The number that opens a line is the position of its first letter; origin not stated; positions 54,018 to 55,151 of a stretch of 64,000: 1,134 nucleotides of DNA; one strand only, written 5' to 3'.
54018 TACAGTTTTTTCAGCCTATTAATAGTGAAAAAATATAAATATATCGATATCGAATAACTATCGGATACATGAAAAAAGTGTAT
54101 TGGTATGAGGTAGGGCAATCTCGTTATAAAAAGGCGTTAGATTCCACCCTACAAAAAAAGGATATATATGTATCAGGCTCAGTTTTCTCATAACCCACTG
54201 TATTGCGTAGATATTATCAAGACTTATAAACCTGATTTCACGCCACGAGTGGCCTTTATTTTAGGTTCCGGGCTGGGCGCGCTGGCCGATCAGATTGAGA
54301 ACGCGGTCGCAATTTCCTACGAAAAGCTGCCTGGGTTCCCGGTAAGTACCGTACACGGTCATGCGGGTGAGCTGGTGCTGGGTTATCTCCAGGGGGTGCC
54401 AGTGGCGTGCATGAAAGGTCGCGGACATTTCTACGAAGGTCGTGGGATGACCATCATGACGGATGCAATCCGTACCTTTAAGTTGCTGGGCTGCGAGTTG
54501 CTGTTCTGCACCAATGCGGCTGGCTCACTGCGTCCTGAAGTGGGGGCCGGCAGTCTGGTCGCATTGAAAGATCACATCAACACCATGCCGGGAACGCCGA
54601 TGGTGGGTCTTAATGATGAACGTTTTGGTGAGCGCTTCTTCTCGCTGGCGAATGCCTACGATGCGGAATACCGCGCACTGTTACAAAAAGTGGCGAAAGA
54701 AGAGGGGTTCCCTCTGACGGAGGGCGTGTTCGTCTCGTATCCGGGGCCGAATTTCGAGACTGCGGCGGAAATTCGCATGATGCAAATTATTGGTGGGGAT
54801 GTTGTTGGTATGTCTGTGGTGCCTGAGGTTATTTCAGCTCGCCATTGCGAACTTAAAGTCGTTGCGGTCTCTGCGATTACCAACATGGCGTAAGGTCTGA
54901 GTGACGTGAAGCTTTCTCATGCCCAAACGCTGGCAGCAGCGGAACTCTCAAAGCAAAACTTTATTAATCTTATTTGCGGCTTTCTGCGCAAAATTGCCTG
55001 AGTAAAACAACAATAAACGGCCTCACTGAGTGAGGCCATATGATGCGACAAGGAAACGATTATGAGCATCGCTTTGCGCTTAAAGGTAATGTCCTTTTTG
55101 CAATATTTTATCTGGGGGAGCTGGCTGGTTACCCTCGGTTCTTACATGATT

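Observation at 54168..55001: xapA carries a premature in-frame TAA; the downstream frame still encodes the C-terminal 35 residues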

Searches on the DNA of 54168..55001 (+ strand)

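Call 4: search_dna_similar(query=window:54168-55001:+, collection=ecoli_genomes, mode=near, max_rows=40)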
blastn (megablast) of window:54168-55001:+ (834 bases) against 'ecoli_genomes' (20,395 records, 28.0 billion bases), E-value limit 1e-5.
Records with a match: 4075; places in all: 4081; records where one place covers at least 80% of the query: 4072.
Genomes with a match: 4073 of 5426; with a place that covers at least 80% of the query: 4070. Places per genome that has any: lowest 1, median 1, highest 2. On chromosomes: 4079 places; on plasmids: 2.
Best place of each record, by identity: >=99% 1260; 95-99% 246; 90-95% 2564; 80-90% 5.
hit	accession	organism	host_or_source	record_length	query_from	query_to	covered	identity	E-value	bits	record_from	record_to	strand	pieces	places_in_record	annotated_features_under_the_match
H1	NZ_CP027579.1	Escherichia coli strain 2013C-4282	Homo sapiens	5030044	1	834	100%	99.9%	0e+0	1535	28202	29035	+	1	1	xapA: xanthosine phosphorylase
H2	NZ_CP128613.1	Escherichia coli strain WL297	Homo sapiens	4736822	1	834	100%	99.9%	0e+0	1535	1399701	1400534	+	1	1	xapA: xanthosine phosphorylase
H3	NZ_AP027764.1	Escherichia coli strain 2017-02-2CC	Homo sapiens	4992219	1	834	100%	99.9%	0e+0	1535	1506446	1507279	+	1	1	xapA: xanthosine phosphorylase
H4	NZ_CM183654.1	Escherichia coli strain GmM077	Homo sapiens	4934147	1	834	100%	99.9%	0e+0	1535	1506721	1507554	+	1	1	xapA: xanthosine phosphorylase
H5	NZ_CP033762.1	Escherichia coli strain FDAARGOS_536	Homo sapiens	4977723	1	834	100%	99.8%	0e+0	1530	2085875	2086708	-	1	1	xapA: xanthosine phosphorylase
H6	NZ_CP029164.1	Escherichia coli strain 104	chicken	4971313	1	834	100%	99.8%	0e+0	1530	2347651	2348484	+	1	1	xapA: xanthosine phosphorylase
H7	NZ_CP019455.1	Escherichia coli strain FHI_NMBU_03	Homo sapiens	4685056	1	834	100%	99.8%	0e+0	1530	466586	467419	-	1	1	xapA: xanthosine phosphorylase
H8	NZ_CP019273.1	Escherichia coli strain 13P477T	pig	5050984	1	834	100%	99.8%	0e+0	1530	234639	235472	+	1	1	xapA: xanthosine phosphorylase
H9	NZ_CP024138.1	Escherichia coli strain 14EC020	clinical patient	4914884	1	834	100%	99.8%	0e+0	1530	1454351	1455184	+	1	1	xapA: xanthosine phosphorylase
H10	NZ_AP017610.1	Escherichia coli strain 20Ec-P-124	Sus scrofa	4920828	1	834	100%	99.8%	0e+0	1530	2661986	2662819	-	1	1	xapA: xanthosine phosphorylase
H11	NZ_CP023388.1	Escherichia coli strain 1105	canine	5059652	1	834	100%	99.8%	0e+0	1530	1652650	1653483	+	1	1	xapA: xanthosine phosphorylase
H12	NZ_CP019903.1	Escherichia coli strain MDR_56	Homo sapiens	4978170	1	834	100%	99.8%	0e+0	1530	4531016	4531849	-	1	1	xapA: xanthosine phosphorylase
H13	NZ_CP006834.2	Escherichia coli APEC O2-211 strain APEC O2-211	Gallus gallus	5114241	1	834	100%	99.8%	0e+0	1530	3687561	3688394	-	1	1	xapA: xanthosine phosphorylase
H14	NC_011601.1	Escherichia coli O127:H6 str. E2348/69 strain E2348/69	-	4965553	1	834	100%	99.8%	0e+0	1530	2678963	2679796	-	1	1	xapA: xanthosine phosphorylase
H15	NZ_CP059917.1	Escherichia coli strain 64.1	Turkey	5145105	1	834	100%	99.8%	0e+0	1530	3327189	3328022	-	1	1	xapA: xanthosine phosphorylase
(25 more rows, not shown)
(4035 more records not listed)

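Call 5: get_annotated_region(hit=H1, flank=3000)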
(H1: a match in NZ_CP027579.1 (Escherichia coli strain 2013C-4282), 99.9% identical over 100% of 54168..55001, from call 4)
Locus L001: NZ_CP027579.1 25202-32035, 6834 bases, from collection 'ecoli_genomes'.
description: Escherichia coli strain 2013C-4282 chromosome, complete genome
organism: Escherichia coli strain 2013C-4282 (NCBI taxid 562)
replicon: chromosome; assembly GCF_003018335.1
host: Homo sapiens; source: stool; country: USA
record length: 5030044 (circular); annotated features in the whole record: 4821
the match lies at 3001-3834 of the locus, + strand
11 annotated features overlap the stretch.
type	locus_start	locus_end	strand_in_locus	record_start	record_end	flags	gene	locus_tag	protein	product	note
CDS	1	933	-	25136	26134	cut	yfeH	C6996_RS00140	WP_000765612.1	bile acid:sodium symporter family protein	-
CDS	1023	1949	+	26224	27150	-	yfeR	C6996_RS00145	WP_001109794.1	LysR family transcriptional regulator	-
CDS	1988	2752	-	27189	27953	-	yfeN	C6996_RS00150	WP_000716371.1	outer membrane protein OmpK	-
CDS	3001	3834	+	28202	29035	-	xapA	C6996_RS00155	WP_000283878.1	xanthosine phosphorylase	-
CDS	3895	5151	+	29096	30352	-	xapB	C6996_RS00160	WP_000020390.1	xanthosine/proton symporter XapB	-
CDS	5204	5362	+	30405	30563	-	-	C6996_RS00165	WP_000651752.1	DUF1427 family protein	-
CDS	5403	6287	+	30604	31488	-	xapR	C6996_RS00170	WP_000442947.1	DNA-binding transcriptional regulator XapR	-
ncRNA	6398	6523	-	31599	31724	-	-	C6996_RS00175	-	RtT sRNA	rtT sRNA, processed from tyrT transcript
tRNA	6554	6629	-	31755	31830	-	-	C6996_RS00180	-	tRNA-Lys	-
tRNA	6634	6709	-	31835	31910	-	-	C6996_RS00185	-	tRNA-Val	-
tRNA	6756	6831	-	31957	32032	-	-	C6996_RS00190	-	tRNA-Val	-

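Call 6: get_annotated_region(hit=H14, flank=3000)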
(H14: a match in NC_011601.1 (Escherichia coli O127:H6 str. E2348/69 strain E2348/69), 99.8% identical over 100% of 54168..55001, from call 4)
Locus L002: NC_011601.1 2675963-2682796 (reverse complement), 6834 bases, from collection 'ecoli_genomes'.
description: Escherichia coli O127:H6 str. E2348/69, complete sequence
organism: Escherichia coli O127:H6 str. E2348/69 strain E2348/69 (NCBI taxid 574521)
replicon: chromosome; assembly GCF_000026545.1
host: -; source: -; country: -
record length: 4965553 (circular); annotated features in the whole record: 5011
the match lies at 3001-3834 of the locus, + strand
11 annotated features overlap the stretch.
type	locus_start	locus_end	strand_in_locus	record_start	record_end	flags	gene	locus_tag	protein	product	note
CDS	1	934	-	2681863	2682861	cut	yfeH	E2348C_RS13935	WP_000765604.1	bile acid:sodium symporter family protein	-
CDS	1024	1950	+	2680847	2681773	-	yfeR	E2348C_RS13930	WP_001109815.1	LysR family transcriptional regulator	-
CDS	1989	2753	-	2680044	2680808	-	yfeN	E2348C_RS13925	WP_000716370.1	outer membrane protein OmpK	-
CDS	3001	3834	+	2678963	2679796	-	xapA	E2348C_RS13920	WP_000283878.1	xanthosine phosphorylase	-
CDS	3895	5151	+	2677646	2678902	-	xapB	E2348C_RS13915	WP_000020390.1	xanthosine/proton symporter XapB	-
CDS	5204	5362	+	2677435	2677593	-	-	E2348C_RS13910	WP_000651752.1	DUF1427 family protein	-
CDS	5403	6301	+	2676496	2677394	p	xapR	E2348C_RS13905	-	DNA-binding transcriptional regulator XapR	frameshifted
tRNA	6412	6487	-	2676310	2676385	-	-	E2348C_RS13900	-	tRNA-Lys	-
tRNA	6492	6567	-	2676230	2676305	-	-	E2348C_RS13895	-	tRNA-Val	-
tRNA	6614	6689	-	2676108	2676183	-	-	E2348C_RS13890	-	tRNA-Val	-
tRNA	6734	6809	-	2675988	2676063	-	-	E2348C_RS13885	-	tRNA-Val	-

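Call 46: search_dna_similar(query=window:54861-54921:+, collection=ecoli_genomes, mode=near, max_rows=6)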
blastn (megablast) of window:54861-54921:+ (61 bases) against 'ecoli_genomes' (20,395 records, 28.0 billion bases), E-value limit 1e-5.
Records with a match: 1437; places in all: 1437; records where one place covers at least 80% of the query: 1437.
Genomes with a match: 1436 of 5426; with a place that covers at least 80% of the query: 1436. Places per genome that has any: lowest 1, median 1, highest 2. On chromosomes: 1436 places; on plasmids: 1.
Best place of each record, by identity: 95-99% 1278; 90-95% 159.
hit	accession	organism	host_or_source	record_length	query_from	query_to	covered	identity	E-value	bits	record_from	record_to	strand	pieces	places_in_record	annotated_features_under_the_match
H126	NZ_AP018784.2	Escherichia coli strain SK1144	-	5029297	1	61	100%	98.4%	2e-21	108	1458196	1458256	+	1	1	xapA: xanthosine phosphorylase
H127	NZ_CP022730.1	Escherichia coli strain SA186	Homo sapiens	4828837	1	61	100%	98.4%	2e-21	108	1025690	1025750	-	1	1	xapA: xanthosine phosphorylase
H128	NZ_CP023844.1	Escherichia coli strain 4/1-1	Homo sapiens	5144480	1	61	100%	98.4%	2e-21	108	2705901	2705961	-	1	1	xapA: xanthosine phosphorylase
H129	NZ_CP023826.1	Escherichia coli strain 4/4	Homo sapiens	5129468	1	61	100%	98.4%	2e-21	108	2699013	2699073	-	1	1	xapA: xanthosine phosphorylase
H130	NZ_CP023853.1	Escherichia coli strain 2/0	Homo sapiens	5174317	1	61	100%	98.4%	2e-21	108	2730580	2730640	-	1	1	xapA: xanthosine phosphorylase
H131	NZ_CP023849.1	Escherichia coli strain 4/0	Homo sapiens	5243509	1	61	100%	98.4%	2e-21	108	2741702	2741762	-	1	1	xapA: xanthosine phosphorylase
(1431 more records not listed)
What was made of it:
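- Tried and rejected: (3) A 61-nt probe against complete E. coli genomes gave no match of 99% identity or better among the 1,436 genomes it scored (call 46).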
